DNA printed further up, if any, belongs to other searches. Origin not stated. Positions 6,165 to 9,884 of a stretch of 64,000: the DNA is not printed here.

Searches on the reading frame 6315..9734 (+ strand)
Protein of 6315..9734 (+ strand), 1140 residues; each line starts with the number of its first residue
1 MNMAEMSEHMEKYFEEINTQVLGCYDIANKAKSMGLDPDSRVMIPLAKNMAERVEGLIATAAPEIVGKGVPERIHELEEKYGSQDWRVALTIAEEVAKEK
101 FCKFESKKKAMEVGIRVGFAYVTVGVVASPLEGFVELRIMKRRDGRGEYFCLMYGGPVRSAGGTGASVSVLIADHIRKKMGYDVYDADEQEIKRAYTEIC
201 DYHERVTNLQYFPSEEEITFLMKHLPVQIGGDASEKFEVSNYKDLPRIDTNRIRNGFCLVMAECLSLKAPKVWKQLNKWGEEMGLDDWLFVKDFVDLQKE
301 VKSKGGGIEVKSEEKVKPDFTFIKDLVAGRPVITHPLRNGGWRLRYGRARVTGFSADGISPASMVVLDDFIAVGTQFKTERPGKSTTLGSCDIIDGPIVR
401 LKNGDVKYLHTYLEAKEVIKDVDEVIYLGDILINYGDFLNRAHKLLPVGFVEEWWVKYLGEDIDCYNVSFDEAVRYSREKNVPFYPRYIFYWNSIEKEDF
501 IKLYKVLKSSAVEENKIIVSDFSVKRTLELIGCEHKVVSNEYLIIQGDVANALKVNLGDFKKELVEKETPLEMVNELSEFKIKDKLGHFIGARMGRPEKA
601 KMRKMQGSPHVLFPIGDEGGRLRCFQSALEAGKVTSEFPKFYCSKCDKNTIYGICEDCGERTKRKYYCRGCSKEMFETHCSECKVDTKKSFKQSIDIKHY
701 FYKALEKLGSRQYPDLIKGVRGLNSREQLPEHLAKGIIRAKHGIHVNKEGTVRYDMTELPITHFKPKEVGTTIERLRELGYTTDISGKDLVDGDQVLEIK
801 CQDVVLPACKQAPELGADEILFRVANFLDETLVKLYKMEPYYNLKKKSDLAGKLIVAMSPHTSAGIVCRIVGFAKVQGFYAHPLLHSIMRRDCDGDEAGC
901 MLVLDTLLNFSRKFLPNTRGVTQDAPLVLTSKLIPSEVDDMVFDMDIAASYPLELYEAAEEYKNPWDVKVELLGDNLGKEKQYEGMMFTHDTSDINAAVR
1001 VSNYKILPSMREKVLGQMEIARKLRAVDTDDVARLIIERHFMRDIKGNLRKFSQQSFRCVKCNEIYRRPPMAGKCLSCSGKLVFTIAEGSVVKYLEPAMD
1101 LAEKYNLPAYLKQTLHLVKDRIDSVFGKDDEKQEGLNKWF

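Call 31: search_protein_families(library=pfam, proteins=[window:6315-9734:+], max_evalue=0.0001)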
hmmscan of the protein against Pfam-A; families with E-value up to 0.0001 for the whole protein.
window:6315-9734:+ (1140 aa): 4 families
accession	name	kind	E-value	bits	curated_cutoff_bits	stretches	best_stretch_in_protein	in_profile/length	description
PF24844.1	PolC_DP2_central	-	3.8e-116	388.5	24.3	1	311-674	3-369/372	DNA polymerase II large subunit DP2, central domain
PF24846.1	PolC_DP2_cat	-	2.4e-115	385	24.3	1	714-1013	5-299/299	DNA polymerase II large subunit DP2, catalytic domain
PF03833.19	PolC_DP2_N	-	3.3e-81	272.8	24.3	1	12-295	1-269/271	DNA polymerase II large subunit DP2, N-terminal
PF22912.2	zf-DPOE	-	2.4e-05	24.8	21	1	1054-1108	2-54/58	Zinc finger domain of DNA polymerase-epsilon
